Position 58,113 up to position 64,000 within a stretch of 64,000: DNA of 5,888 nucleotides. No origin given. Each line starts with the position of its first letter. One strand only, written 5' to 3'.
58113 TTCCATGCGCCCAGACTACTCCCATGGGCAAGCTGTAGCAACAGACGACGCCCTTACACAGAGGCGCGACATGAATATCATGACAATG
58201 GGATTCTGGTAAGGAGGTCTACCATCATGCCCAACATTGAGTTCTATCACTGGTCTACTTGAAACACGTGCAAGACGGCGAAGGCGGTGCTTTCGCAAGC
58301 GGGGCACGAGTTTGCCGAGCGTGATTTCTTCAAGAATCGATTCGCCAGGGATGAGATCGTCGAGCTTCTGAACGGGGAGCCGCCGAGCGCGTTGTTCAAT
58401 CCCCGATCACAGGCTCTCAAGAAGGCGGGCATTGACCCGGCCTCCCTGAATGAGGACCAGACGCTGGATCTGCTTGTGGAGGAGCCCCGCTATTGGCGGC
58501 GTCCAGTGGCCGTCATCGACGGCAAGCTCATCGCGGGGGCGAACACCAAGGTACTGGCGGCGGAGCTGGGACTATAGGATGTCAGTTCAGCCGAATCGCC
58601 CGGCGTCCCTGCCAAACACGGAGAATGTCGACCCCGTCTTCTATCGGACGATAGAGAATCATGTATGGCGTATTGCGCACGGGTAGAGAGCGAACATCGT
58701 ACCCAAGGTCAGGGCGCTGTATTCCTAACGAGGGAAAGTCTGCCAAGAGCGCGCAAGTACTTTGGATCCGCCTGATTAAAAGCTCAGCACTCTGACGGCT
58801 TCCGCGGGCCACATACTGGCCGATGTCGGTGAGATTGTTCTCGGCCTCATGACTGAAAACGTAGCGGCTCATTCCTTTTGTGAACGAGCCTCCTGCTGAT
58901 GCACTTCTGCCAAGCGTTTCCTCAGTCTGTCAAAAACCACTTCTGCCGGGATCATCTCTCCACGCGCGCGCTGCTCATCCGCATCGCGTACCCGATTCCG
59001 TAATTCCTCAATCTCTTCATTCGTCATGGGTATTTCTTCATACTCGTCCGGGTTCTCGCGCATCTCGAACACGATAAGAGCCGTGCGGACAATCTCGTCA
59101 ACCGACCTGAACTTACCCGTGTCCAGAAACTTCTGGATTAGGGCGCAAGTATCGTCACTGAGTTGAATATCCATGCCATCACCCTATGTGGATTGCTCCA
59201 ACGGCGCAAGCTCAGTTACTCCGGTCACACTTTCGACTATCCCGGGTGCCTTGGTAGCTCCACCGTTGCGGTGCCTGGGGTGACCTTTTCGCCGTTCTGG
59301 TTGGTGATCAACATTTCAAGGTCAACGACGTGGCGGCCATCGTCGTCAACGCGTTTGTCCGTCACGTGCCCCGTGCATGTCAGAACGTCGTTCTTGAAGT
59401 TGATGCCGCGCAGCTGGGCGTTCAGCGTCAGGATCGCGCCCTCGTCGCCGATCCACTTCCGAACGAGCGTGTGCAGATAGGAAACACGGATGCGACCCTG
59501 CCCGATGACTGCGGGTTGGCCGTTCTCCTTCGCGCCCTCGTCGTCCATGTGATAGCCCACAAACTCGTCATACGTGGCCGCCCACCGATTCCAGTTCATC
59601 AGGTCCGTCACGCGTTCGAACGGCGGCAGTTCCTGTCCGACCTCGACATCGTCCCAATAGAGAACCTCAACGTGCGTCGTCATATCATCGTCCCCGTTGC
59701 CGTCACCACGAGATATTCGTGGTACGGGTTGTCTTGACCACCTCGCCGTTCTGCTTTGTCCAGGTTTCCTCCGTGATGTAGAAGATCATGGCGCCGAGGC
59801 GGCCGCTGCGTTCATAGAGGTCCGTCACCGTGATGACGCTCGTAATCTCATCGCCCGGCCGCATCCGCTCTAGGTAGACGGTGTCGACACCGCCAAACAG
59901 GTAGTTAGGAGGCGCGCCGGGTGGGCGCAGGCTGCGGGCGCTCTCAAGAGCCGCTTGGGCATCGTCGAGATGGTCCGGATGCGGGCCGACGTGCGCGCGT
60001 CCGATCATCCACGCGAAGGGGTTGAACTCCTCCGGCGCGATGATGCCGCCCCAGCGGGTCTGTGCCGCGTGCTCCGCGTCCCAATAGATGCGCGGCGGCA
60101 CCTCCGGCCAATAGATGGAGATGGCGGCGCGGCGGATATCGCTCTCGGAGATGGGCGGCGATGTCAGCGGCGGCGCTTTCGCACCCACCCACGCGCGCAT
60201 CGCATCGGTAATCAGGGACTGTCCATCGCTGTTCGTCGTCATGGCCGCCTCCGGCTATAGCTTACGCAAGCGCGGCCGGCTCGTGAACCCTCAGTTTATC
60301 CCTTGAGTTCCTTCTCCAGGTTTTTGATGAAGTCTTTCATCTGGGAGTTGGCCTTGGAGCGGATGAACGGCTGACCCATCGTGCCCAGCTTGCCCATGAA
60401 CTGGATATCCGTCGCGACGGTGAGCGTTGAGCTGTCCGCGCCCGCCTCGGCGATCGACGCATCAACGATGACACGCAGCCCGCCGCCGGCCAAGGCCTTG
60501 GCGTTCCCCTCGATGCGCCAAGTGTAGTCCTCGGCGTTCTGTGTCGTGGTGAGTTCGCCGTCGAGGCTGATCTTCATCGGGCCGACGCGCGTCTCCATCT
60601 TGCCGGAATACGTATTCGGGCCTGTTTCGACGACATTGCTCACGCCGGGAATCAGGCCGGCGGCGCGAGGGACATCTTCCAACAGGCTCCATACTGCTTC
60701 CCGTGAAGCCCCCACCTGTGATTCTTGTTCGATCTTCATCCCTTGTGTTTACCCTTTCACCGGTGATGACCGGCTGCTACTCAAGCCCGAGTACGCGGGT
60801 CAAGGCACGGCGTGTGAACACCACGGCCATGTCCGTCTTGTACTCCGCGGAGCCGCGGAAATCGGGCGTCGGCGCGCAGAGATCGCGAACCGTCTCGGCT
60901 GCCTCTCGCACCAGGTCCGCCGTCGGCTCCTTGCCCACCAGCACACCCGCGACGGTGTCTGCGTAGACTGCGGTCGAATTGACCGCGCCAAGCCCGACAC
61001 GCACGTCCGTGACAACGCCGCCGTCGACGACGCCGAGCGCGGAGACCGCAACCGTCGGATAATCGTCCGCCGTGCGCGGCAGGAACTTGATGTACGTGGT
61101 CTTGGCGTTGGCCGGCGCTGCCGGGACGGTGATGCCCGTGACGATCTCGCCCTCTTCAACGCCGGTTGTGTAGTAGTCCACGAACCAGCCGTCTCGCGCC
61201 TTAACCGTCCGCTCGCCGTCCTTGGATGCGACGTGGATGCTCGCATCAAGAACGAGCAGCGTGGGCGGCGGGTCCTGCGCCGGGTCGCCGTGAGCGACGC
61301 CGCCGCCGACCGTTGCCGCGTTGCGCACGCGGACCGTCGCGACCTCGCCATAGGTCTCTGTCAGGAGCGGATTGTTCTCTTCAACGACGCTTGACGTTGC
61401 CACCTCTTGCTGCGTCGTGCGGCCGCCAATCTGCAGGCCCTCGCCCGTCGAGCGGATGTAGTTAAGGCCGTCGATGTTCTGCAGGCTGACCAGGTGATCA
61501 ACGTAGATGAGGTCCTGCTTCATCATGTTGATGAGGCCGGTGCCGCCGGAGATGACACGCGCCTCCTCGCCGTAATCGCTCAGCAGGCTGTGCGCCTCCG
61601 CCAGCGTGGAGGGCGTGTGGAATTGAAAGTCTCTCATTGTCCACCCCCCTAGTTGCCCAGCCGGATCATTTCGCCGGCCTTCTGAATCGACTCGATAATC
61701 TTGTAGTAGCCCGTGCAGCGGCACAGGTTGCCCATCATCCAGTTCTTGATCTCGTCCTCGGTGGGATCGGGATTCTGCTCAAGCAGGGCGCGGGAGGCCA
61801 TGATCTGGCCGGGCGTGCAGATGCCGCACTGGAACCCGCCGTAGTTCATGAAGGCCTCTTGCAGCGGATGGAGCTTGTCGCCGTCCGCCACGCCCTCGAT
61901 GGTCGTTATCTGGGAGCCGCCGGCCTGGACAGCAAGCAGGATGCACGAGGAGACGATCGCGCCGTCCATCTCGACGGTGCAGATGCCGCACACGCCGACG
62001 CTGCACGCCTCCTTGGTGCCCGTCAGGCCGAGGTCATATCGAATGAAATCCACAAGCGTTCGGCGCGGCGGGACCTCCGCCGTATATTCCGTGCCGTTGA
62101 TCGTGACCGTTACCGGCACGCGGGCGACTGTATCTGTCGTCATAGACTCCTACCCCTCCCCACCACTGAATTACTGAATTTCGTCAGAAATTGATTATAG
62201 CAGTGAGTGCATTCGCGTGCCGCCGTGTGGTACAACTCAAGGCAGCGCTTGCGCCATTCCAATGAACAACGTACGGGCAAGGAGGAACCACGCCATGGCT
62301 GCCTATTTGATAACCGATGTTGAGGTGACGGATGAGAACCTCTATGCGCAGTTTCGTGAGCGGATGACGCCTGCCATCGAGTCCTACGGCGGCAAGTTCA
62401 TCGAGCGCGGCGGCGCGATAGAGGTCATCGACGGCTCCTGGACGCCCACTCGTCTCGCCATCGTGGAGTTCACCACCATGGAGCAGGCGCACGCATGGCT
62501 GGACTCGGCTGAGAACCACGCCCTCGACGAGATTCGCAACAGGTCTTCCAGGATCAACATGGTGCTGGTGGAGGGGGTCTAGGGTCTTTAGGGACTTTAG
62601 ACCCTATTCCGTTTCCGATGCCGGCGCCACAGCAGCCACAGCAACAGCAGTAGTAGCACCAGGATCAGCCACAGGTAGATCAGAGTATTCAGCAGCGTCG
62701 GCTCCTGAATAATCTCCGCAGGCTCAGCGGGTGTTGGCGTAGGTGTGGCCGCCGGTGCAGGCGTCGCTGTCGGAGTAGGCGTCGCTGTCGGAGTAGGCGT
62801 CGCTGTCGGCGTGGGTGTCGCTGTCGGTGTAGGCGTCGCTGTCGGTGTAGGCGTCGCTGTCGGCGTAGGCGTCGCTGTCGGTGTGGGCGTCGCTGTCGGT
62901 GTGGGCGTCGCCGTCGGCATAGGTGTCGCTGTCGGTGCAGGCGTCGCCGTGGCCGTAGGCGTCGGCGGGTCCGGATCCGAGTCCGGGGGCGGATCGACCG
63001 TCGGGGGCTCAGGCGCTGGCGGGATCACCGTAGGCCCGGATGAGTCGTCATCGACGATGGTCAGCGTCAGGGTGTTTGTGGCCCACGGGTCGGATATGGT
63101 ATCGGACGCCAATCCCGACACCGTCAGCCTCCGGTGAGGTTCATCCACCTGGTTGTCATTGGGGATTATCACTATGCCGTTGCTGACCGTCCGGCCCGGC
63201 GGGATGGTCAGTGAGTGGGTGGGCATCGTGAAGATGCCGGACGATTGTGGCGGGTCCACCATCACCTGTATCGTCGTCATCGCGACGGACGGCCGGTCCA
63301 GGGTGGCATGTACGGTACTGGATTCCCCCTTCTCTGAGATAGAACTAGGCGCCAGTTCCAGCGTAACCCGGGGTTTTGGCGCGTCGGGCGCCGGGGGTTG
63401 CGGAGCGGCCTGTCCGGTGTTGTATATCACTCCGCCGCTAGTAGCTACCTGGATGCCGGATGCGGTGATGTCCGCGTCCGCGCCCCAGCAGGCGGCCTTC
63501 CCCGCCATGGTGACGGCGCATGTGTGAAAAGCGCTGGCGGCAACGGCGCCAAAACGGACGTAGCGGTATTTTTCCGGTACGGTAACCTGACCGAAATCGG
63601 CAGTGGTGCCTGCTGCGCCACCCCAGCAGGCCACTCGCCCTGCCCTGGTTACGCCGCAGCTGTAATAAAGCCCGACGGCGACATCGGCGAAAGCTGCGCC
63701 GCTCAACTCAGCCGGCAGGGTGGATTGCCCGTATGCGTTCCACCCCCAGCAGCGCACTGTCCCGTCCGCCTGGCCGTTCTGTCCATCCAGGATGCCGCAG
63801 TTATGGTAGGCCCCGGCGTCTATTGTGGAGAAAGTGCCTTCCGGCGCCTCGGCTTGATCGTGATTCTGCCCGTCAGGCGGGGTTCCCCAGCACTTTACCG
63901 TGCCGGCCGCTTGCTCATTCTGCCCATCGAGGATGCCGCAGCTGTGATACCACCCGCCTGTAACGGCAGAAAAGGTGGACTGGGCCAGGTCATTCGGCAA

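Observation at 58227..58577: In-frame TGA at the redox cysteine of an ArsC/Spx-family gene: possible selenocysteine (UxxC) protein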

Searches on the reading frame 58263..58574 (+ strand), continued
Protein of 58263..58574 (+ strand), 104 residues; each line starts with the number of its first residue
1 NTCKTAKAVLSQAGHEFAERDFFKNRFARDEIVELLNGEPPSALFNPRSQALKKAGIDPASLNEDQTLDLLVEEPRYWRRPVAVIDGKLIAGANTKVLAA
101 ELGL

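Call 75: find_encoding_contigs(protein=P0117, flank=1000, max_places=1)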
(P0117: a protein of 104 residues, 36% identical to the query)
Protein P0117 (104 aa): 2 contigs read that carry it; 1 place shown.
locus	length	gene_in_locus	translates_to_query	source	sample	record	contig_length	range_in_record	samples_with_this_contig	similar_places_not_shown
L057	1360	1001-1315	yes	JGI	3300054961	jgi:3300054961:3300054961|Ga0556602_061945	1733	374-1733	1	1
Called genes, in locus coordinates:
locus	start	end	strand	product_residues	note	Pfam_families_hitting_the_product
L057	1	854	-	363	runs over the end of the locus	PF00070:Pyr_redox (faint), PF00890:FAD_binding_2, PF01266:DAO, PF01494:FAD_binding_3 (faint), PF03486:HI0933_like (faint), PF07992:Pyr_redox_2 (faint), PF12831:FAD_oxidored (weak), PF13450:NAD_binding_8, +2 more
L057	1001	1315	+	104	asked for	PF03960:ArsC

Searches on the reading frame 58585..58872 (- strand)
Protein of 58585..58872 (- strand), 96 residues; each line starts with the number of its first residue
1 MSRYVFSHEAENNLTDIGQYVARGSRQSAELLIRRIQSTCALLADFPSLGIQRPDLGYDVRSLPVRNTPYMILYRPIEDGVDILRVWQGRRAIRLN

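Call 56: search_protein_families(library=pfam, proteins=[window:58585-58872:-], max_evalue=0.001)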
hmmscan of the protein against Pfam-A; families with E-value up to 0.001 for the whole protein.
window:58585-58872:- (96 aa): 1 family
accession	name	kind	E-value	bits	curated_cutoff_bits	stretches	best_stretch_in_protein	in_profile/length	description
PF05016.21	ParE_toxin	-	5.2e-16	59.4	23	1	4-92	1-88/89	ParE toxin of type II toxin-antitoxin system, parDE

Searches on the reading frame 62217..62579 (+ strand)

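Call 56: search_protein_families(library=pfam, proteins=[window:62217-62579:+], max_evalue=0.001)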
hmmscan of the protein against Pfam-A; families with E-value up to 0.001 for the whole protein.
window:62217-62579:+ (121 aa): 1 family
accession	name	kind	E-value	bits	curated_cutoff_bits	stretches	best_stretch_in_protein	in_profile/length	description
PF07045.17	DUF1330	-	3.6e-27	95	23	1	29-121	2-94/94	Domain of unknown function (DUF1330)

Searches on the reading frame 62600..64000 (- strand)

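Call 85: search_protein_families(library=pfam, proteins=[window:62600-64000:-], max_evalue=0.00001)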
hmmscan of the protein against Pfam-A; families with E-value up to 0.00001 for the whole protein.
window:62600-64000:- (467 aa): 2 families
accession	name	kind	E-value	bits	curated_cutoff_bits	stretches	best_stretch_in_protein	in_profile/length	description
PF13540.12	RCC1_2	-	5.4e-15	55.1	22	0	59-92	3-30/30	Regulator of chromosome condensation (RCC1) repeat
PF25390.1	WD40_RLD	-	1.5e-10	41.4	150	1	7-176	141-326/363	RCC1-like domain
